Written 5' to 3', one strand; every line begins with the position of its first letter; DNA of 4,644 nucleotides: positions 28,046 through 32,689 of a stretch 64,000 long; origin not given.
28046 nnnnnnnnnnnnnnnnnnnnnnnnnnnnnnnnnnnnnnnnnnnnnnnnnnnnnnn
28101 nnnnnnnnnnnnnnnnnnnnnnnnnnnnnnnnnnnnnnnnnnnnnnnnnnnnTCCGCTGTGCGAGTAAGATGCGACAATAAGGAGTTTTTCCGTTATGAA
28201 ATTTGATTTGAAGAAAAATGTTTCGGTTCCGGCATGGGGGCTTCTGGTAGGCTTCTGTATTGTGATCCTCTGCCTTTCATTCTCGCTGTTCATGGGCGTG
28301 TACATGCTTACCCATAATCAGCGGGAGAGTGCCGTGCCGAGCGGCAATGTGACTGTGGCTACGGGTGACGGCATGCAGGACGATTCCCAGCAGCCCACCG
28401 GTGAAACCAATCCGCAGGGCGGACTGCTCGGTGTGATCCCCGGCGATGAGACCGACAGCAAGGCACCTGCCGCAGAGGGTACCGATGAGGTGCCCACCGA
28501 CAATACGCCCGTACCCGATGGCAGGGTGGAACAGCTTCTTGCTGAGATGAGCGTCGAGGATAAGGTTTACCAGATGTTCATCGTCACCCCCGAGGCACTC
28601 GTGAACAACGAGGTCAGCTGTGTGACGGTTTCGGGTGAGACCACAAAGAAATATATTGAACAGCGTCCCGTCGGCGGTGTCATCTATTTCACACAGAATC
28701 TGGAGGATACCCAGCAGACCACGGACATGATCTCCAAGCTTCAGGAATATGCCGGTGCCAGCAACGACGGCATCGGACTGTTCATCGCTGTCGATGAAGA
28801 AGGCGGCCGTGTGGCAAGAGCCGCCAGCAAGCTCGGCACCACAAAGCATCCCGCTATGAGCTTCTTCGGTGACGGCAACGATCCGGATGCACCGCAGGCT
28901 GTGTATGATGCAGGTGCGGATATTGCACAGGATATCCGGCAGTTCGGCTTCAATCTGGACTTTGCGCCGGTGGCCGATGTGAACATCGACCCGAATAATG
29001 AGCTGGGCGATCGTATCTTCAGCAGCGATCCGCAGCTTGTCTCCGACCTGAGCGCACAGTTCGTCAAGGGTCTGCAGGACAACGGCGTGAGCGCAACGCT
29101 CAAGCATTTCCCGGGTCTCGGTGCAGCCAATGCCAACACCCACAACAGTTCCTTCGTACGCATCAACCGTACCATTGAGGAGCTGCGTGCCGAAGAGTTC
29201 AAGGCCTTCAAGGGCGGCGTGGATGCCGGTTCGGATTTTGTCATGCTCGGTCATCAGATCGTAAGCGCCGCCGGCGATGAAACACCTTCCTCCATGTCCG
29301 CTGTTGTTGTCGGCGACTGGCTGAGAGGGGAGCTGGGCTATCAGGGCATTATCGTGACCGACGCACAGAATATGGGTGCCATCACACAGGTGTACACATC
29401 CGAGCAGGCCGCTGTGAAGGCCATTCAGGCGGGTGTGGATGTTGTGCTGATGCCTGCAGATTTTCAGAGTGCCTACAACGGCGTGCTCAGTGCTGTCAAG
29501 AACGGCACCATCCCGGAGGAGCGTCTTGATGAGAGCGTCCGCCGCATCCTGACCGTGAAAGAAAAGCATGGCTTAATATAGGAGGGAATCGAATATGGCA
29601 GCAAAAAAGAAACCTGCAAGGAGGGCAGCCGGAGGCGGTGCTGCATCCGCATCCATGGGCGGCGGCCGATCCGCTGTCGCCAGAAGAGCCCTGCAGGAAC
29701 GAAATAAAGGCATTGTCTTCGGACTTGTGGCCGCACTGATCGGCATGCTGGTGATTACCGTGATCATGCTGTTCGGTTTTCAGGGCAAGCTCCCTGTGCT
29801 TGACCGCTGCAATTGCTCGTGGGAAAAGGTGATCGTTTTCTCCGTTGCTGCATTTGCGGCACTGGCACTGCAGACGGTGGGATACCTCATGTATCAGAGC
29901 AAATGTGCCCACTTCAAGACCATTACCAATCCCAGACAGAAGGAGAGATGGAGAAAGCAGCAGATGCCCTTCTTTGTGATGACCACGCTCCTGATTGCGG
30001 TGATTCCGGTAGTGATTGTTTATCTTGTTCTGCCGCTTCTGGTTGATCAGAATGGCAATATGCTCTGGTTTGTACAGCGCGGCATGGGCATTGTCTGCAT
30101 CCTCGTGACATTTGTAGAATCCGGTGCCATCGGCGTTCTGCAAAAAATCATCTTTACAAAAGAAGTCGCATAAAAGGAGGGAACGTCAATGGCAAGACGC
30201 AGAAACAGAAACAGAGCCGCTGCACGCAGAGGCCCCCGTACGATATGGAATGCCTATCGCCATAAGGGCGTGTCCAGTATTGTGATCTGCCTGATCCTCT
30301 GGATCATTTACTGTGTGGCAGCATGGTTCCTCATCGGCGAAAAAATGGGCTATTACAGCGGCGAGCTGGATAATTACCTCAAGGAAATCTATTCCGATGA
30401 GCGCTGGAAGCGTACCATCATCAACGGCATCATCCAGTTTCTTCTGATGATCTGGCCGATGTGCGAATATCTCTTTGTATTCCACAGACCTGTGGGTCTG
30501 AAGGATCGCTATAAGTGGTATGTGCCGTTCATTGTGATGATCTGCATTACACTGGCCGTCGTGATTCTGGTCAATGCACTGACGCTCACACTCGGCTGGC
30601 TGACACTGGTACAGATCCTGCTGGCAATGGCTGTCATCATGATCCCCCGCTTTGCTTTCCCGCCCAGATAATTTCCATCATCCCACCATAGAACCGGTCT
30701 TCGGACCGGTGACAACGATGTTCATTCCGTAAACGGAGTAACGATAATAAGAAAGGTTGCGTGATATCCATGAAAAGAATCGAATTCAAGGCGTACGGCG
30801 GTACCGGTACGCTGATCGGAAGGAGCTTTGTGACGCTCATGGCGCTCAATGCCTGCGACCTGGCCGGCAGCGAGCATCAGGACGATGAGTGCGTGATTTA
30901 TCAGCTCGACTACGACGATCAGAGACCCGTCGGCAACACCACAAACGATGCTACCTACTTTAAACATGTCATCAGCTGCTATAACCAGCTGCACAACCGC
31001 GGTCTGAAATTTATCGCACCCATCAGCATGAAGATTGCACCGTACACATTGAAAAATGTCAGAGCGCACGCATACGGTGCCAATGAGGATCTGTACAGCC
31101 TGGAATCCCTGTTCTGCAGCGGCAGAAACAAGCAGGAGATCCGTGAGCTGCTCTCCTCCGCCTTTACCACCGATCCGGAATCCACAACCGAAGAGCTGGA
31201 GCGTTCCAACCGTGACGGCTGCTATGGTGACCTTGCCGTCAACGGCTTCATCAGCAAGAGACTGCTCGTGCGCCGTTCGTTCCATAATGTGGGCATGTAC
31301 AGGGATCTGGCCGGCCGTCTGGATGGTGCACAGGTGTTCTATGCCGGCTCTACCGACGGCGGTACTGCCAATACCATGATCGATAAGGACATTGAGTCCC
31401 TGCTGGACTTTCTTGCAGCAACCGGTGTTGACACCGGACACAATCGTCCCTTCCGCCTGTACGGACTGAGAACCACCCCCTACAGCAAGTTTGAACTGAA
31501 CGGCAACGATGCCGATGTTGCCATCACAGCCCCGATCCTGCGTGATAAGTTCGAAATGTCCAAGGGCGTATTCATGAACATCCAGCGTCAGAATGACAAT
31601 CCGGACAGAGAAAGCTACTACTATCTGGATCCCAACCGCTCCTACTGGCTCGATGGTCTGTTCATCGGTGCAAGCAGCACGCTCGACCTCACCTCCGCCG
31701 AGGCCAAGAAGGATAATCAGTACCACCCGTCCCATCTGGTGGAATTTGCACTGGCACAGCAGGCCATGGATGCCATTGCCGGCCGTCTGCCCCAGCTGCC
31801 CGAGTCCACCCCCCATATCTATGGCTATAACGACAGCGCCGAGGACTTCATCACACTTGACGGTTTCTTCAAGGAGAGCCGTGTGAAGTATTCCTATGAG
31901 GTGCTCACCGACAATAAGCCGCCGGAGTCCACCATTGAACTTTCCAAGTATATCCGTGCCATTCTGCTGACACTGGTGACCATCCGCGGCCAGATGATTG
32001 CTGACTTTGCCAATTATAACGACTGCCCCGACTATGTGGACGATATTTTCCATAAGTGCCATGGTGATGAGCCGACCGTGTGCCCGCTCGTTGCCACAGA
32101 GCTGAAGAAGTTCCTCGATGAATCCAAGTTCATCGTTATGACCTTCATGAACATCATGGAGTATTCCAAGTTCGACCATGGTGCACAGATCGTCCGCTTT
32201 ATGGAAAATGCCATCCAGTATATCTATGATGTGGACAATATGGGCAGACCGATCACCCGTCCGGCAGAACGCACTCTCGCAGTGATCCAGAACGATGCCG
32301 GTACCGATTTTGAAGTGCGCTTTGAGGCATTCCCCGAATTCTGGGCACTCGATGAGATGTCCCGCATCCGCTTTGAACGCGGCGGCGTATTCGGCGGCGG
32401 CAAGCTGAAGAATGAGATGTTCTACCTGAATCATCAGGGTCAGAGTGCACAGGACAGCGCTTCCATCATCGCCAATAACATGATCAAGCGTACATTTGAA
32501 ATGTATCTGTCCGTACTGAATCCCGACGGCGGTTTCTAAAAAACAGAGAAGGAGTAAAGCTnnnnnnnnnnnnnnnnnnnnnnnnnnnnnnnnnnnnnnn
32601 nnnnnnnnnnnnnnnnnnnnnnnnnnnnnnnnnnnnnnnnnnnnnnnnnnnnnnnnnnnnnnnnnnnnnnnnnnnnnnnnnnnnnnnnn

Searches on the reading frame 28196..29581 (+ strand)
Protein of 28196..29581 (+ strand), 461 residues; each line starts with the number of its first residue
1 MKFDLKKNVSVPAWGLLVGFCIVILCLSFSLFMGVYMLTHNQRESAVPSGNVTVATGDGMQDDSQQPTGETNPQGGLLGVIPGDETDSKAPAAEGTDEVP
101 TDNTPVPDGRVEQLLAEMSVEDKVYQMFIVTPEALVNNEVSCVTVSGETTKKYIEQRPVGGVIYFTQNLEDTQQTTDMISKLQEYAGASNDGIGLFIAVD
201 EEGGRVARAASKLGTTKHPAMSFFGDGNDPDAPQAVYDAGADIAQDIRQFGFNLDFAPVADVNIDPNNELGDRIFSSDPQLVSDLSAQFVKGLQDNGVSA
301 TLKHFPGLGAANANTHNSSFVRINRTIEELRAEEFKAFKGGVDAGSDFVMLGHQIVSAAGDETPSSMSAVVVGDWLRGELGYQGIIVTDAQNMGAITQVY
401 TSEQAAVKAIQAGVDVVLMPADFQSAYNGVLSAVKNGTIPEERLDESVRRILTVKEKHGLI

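Call 9: search_protein_families(library=pfam, proteins=[window:28196-29581:+], max_evalue=0.01)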
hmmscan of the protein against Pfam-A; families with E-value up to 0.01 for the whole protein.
window:28196-29581:+ (461 aa): 1 family
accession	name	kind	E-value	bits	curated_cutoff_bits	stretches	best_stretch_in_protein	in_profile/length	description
PF00933.27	Glyco_hydro_3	-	5.1e-81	273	27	1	120-454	2-316/316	Glycosyl hydrolase family 3 N terminal domain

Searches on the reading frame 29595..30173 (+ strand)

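Call 71: search_protein_families(library=pfam, proteins=[window:29595-30173:+], max_evalue=10)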
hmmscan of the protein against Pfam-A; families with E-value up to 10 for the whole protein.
window:29595-30173:+ (192 aa): 5 families
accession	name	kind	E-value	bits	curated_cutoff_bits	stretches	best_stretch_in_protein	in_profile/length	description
PF19845.4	DUF6320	-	0.063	13.5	29.9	1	123-186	12-72/186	Family of unknown function (DUF6320)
PF06024.17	Orf78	-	0.13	13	29.4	1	114-145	52-81/101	Orf78 (ac78)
PF17647.6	DUF5518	-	0.34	11.5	27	1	36-68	49-73/116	Family of unknown function (DUF5518)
PF11992.13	TgpA_N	-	0.55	9.6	30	1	84-160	126-191/333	TgpA N-terminal domain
PF09889.16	DUF2116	-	0.73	10.3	26.8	1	115-139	31-55/59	Probable treble clef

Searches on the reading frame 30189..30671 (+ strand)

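Call 53: search_protein_families(library=pfam, proteins=[window:30189-30671:+], max_evalue=0.001)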
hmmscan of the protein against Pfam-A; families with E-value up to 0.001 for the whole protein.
window:30189-30671:+ (160 aa): 0 families

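Call 71: search_protein_families(library=pfam, proteins=[window:30189-30671:+], max_evalue=10)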
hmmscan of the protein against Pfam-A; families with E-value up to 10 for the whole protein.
window:30189-30671:+ (160 aa): 5 families
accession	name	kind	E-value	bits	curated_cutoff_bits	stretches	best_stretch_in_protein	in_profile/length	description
PF19665.4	DUF6168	-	0.0097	16.8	27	1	99-151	33-85/128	Family of unknown function (DUF6168)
PF04123.18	DUF373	-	0.087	12.7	28.3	1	16-123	239-328/335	Domain of unknown function (DUF373)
PF00122.25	E1-E2_ATPase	-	5.9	6.8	28.1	1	109-153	120-160/181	E1-E2 ATPase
PF10779.14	XhlA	-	6.7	7.4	34.7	1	59-86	36-64/67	Haemolysin XhlA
PF05478.16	Prominin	-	7.8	4.9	34.3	1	105-137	412-442/799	Prominin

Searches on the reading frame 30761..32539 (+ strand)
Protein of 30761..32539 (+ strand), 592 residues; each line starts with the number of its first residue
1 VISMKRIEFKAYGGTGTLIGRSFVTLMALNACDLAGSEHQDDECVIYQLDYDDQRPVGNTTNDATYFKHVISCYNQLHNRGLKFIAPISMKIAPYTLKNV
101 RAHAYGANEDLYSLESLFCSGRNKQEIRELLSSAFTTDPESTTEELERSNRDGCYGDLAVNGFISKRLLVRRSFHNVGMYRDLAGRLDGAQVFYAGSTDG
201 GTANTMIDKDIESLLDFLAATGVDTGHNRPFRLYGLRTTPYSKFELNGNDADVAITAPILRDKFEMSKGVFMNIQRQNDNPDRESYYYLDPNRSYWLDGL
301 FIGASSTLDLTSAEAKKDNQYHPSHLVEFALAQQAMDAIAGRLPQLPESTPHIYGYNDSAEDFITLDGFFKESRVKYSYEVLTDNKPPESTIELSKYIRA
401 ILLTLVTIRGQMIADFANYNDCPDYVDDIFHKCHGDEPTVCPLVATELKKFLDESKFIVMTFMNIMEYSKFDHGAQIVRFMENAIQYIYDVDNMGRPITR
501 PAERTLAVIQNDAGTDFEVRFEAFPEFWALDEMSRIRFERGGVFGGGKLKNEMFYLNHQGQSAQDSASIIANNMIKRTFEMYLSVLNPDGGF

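Call 9: search_protein_families(library=pfam, proteins=[window:30761-32539:+], max_evalue=0.01)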
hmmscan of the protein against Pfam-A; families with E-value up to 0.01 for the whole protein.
window:30761-32539:+ (592 aa): 0 families

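Call 21: search_protein_families(library=padloc, proteins=[window:30761-32539:+], max_evalue=0.01)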
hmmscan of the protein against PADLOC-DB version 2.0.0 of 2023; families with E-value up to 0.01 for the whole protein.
window:30761-32539:+ (592 aa): 0 families

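Call 22: search_protein_families(library=ncbifam, proteins=[window:30761-32539:+], max_evalue=0.01)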
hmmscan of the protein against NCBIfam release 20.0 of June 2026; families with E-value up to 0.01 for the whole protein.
window:30761-32539:+ (592 aa): 0 families

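Call 47: search_solved_structures(query=window:30761-32539:+, max_evalue=5)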
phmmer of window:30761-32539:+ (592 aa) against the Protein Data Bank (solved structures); distinct sequences matched with E-value up to 5: 2.
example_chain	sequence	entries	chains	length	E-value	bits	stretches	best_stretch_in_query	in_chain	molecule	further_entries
5z2c_A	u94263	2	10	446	1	11.3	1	392-438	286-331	Alpha-protein kinase 1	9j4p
8zd3_A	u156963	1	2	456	1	11.3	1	392-438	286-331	Alpha-protein kinase 1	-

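Call 71: search_protein_families(library=pfam, proteins=[window:30761-32539:+], max_evalue=10)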
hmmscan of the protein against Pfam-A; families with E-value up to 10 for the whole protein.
window:30761-32539:+ (592 aa): 0 families
